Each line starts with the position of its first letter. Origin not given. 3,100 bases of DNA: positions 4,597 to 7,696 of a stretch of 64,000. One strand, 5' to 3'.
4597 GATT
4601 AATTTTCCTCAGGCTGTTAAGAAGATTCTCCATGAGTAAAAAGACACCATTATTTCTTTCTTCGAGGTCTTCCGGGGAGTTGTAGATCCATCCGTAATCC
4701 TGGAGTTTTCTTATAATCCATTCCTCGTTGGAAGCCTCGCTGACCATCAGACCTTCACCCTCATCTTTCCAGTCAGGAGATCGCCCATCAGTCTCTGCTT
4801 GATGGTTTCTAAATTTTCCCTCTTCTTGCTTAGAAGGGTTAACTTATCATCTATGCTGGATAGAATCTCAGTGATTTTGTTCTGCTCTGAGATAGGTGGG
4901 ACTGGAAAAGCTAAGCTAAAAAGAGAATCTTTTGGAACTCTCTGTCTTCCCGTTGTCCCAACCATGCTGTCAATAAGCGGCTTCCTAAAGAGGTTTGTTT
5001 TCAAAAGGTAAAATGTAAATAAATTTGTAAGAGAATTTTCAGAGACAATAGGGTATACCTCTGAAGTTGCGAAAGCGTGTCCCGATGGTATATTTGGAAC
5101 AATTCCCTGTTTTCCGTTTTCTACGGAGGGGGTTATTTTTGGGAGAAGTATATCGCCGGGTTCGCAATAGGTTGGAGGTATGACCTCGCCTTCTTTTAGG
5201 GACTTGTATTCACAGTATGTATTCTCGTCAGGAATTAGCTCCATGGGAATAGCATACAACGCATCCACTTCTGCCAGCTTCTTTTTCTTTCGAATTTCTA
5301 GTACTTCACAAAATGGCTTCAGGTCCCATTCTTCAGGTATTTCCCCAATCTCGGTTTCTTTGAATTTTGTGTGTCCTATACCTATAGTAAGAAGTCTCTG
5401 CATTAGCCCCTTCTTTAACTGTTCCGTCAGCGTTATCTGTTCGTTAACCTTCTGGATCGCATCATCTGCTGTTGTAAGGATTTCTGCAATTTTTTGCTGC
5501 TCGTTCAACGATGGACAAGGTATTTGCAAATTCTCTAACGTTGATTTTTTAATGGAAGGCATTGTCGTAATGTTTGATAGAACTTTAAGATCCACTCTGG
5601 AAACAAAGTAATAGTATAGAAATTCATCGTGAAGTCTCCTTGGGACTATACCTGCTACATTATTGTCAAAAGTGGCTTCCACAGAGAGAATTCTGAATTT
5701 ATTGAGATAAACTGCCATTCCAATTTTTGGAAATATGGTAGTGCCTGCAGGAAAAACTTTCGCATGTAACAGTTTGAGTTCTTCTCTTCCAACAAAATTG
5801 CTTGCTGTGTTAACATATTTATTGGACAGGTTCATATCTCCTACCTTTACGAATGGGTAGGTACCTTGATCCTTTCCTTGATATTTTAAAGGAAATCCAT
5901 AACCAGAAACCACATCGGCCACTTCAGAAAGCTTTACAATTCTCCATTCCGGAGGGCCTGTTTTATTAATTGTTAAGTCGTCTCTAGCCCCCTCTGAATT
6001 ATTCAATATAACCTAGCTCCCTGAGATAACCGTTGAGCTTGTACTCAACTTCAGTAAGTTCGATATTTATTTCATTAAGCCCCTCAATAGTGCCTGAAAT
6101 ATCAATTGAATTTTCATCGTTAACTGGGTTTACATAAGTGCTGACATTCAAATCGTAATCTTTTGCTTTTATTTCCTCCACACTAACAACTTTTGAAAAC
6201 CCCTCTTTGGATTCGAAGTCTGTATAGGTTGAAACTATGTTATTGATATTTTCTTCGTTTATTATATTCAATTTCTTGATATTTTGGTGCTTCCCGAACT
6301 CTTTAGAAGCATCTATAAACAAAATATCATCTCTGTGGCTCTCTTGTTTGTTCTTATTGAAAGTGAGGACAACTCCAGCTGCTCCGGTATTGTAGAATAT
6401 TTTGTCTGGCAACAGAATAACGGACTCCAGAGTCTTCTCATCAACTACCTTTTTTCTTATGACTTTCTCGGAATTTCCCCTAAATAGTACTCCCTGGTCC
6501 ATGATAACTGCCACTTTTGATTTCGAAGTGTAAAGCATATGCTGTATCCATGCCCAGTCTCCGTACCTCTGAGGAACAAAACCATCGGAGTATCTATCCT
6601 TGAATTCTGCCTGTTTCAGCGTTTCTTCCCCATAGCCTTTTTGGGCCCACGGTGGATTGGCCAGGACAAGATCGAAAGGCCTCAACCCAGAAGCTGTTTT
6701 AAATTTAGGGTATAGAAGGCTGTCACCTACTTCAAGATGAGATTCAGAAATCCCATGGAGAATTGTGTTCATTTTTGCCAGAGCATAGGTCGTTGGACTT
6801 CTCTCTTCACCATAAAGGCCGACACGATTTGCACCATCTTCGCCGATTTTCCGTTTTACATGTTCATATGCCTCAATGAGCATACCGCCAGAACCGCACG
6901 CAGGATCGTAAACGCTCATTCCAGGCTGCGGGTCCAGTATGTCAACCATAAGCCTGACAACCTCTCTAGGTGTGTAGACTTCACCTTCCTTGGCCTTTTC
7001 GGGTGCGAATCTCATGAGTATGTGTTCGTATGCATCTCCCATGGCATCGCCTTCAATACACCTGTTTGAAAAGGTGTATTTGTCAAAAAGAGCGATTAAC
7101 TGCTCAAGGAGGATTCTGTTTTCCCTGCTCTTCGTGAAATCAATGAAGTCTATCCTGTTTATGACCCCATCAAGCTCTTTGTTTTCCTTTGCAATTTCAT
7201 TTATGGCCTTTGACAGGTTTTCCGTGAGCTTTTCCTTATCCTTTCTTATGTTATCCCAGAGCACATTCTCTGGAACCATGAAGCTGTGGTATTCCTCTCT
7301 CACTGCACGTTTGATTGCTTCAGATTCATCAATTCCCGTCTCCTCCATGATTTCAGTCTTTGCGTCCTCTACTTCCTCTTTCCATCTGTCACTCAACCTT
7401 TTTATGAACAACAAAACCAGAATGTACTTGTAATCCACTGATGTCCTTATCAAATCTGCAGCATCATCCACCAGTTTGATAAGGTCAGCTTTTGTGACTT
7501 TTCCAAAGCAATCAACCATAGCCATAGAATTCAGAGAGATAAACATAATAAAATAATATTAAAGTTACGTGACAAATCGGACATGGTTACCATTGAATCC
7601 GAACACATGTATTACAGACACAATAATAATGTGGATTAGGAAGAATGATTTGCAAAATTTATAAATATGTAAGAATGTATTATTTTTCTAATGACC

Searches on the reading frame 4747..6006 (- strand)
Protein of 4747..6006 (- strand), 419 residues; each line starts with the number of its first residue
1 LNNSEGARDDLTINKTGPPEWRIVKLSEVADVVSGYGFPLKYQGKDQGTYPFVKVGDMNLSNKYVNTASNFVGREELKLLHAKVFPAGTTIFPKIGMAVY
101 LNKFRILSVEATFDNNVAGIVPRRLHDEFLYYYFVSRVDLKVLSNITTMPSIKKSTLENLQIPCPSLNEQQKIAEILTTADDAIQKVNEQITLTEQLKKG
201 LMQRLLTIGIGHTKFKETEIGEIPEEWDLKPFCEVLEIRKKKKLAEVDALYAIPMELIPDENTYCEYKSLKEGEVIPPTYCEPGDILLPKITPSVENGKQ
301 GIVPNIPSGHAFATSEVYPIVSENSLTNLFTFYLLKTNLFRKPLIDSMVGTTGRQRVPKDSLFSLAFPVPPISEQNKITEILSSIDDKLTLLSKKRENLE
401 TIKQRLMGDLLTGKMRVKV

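Call 91: search_protein_families(library=pfam, proteins=[window:4747-6006:-], max_evalue=0.00001)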
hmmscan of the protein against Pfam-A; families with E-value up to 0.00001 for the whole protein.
window:4747-6006:- (419 aa): 1 family
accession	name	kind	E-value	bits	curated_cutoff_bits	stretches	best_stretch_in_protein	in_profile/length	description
PF01420.25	Methylase_S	-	2.9e-34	119.2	22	2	19-190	2-163/168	Type I restriction modification DNA specificity domain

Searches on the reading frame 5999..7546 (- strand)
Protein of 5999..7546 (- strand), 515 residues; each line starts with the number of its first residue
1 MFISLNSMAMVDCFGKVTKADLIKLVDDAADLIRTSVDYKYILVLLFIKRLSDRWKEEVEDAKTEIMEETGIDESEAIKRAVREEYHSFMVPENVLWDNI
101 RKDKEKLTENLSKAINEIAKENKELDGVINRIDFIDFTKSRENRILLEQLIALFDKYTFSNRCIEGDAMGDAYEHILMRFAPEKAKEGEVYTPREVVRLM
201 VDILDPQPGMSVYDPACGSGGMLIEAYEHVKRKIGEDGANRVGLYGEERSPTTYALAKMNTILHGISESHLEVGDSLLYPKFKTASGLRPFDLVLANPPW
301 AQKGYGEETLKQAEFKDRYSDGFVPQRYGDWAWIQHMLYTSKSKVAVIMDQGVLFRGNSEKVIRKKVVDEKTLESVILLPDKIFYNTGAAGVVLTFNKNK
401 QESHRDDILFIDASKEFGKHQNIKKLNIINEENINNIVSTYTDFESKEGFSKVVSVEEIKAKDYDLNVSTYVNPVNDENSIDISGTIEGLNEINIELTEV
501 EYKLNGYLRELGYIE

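Call 91: search_protein_families(library=pfam, proteins=[window:5999-7546:-], max_evalue=0.00001)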
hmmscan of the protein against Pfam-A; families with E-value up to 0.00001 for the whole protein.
window:5999-7546:- (515 aa): 3 families
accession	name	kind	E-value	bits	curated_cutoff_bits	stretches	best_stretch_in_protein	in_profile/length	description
PF02384.22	N6_Mtase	-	1.1e-103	347.3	20.4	1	166-477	3-308/311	N-6 DNA Methylase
PF12161.14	HsdM_N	-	9.5e-18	65.6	24.5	1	24-154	3-135/135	HsdM N-terminal domain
PF01170.24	UPF0020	-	7.1e-06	26.3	22.3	0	199-301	19-132/197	RMKL-like, methyltransferase domain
